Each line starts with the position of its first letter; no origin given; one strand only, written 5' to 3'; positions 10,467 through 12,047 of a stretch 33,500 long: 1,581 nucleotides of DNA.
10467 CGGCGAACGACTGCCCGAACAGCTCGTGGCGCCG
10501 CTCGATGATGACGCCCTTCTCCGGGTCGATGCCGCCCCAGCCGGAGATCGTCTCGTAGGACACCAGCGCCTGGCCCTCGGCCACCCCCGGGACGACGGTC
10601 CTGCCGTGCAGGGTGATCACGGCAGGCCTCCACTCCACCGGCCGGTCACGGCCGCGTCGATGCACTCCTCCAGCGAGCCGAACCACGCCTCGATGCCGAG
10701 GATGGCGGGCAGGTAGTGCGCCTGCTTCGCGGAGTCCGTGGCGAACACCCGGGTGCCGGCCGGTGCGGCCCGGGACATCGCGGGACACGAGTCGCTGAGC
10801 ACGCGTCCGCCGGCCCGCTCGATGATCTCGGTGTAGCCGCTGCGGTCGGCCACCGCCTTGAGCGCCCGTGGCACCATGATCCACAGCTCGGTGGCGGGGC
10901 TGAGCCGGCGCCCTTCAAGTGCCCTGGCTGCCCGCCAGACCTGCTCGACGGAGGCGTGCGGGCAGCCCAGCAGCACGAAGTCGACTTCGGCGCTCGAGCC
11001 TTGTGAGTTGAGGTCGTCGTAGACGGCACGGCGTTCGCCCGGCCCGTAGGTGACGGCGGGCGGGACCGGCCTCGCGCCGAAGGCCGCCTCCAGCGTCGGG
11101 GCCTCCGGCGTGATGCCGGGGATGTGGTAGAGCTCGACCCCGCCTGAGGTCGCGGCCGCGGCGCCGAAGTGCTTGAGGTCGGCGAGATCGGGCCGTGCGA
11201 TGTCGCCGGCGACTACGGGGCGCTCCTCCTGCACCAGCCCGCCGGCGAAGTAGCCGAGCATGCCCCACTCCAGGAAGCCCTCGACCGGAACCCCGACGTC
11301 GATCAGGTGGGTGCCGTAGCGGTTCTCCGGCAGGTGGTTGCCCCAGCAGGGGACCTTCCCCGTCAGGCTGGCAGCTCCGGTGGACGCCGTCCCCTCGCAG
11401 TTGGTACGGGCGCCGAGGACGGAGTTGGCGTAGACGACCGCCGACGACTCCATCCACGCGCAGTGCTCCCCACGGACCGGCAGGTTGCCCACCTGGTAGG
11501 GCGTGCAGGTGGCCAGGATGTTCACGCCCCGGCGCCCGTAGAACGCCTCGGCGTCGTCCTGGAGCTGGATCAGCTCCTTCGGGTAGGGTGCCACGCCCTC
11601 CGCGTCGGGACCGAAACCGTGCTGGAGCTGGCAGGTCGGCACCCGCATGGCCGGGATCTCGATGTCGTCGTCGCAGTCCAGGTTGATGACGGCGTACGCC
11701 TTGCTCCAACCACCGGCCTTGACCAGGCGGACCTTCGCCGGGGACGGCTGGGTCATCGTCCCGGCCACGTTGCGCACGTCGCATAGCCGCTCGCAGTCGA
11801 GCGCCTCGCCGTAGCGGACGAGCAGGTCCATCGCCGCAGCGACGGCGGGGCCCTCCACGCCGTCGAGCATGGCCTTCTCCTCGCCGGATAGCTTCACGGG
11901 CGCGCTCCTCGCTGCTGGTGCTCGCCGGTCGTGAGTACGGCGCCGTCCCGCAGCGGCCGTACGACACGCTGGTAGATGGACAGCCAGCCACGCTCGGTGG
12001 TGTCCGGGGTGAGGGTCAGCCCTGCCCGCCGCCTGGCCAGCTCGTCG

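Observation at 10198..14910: Split aconitase X translationally coupled to an IlvD/Edd dehydratase and a FAD oxidoreductase: an orphan dehydratase pathway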

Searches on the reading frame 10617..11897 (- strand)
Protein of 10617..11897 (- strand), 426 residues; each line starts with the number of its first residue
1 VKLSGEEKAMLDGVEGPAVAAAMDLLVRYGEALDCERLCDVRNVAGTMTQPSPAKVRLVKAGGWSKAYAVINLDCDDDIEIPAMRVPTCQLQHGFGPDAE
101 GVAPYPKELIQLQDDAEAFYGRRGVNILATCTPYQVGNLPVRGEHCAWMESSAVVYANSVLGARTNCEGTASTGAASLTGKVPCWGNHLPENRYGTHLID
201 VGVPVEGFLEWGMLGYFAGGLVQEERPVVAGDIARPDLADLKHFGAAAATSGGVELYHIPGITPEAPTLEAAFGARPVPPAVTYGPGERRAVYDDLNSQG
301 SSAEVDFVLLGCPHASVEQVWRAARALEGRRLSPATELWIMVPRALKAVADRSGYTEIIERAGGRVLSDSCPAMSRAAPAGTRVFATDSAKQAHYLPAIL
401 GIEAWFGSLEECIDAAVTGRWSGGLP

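Call 7: search_protein_families(library=pfam, proteins=[window:10617-11897:-], max_evalue=0.01)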
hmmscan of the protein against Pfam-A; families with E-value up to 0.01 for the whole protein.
window:10617-11897:- (426 aa): 1 family
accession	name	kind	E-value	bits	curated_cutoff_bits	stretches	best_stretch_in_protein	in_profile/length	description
PF04412.18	AcnX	-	2.2e-110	369.6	31.5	1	1-414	1-400/400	Aconitase X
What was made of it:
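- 10617..11897 (-): AcnX large (catalytic) subunit, 426 aa, a type-II enzyme outside the characterised subclasses. PF04412, 2e-110 (call 7).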

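Call 8: search_protein_families(library=ncbifam, proteins=[window:10617-11897:-], max_evalue=0.01)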
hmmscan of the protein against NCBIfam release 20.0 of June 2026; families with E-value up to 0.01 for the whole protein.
window:10617-11897:- (426 aa): 3 families
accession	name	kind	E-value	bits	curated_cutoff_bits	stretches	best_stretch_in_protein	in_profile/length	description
NF051439.1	C3LHypDHLhpIPSEAE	equivalog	1.4e-65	221.8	700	1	120-426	249-553/555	cis-3-hydroxy-L-proline dehydratase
TIGR01342.1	acon_putative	hypoth_equivalog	0.0006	18.1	719.15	1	303-374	284-357/655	putative aconitate hydratase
NF001614.1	PRK00402.1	subfamily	0.0083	14.8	385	0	301-373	286-360/415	aconitase/3-isopropylmalate dehydratase large subunit family protein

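Call 14: search_solved_structures(query=window:10617-11897:-, max_evalue=0.01, show_alignments=2)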
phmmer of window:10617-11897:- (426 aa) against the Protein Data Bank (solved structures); distinct sequences matched with E-value up to 0.01: 4.
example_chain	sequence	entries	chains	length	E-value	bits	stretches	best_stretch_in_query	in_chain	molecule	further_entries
7cnr_A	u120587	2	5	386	6.6e-59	203.1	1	108-398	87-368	DUF521 domain-containing protein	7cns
7d2r_A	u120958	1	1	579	4.5e-41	144.3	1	3-426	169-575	cis-3-hydroxy-L-proline dehydratase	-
7cnp_A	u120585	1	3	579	1.1e-39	139.8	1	3-426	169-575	cis-3-hydroxy-L-proline dehydratase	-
7cnq_A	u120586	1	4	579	1.1e-39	139.8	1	3-426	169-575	cis-3-hydroxy-L-proline dehydratase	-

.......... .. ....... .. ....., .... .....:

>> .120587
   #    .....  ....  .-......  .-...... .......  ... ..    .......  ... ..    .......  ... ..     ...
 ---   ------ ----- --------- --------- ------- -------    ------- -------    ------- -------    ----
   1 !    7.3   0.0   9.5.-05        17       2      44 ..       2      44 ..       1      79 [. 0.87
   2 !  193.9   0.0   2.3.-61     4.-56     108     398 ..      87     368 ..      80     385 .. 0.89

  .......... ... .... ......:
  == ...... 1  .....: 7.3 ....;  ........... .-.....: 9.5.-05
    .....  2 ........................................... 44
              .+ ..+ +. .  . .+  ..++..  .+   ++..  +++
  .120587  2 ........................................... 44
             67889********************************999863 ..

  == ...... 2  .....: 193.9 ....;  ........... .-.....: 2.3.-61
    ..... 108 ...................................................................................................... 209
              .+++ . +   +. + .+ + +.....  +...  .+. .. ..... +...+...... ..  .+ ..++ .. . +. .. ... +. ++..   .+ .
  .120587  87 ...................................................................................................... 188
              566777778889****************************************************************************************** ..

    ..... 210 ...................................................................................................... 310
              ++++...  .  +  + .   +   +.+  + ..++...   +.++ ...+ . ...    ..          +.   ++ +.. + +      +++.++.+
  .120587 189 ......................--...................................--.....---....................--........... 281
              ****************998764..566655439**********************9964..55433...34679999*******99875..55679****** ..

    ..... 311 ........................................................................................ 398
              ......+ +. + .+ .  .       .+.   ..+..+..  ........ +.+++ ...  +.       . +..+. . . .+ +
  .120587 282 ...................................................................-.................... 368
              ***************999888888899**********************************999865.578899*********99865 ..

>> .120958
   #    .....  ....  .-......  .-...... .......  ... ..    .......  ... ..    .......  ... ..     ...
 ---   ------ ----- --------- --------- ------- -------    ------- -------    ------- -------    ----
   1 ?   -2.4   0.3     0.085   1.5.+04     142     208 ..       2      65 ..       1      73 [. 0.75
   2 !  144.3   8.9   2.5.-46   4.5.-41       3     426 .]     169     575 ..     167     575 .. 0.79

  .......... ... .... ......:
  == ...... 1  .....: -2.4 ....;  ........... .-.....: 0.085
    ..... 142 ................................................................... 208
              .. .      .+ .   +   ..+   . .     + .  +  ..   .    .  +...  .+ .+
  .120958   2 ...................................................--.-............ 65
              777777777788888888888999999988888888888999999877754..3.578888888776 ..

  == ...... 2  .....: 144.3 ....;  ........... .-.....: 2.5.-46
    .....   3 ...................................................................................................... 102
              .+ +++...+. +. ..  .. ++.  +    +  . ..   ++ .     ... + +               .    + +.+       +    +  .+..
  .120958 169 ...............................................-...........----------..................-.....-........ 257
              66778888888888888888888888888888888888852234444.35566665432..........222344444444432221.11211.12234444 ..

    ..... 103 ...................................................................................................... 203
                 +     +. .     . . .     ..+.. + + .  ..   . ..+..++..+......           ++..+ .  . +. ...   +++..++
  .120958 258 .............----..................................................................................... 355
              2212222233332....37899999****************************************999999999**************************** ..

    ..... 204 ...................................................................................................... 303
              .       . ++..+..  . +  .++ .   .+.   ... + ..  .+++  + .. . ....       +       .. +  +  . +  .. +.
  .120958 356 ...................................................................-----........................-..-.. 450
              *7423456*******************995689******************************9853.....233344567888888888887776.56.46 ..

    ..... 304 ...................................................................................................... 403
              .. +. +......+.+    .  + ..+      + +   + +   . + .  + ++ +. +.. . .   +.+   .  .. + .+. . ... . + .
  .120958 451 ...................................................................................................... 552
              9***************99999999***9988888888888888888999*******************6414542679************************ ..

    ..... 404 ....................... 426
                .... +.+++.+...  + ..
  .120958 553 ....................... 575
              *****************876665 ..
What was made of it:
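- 10617..11897 (-): The best PDB hit is 7cnr, the archaeal type-II large subunit, at 7e-59 (call 14).
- On Phosphomevalonate dehydratase (AcnX type IIb): The region around Asn79 does not align because of an insertion at 55-107 (call 14).
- Closest known: AcnX type-IIb: archaeal mevalonate-5-phosphate. Different: The loop that binds the phosphate in Tk is different, and there is an extra stretch of about 20 residues at 55-107 (call 14).
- The closest solved structure is the T. kodakarensis type-II large subunit (call 14). The region that holds Asn79 does not align (call 14).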
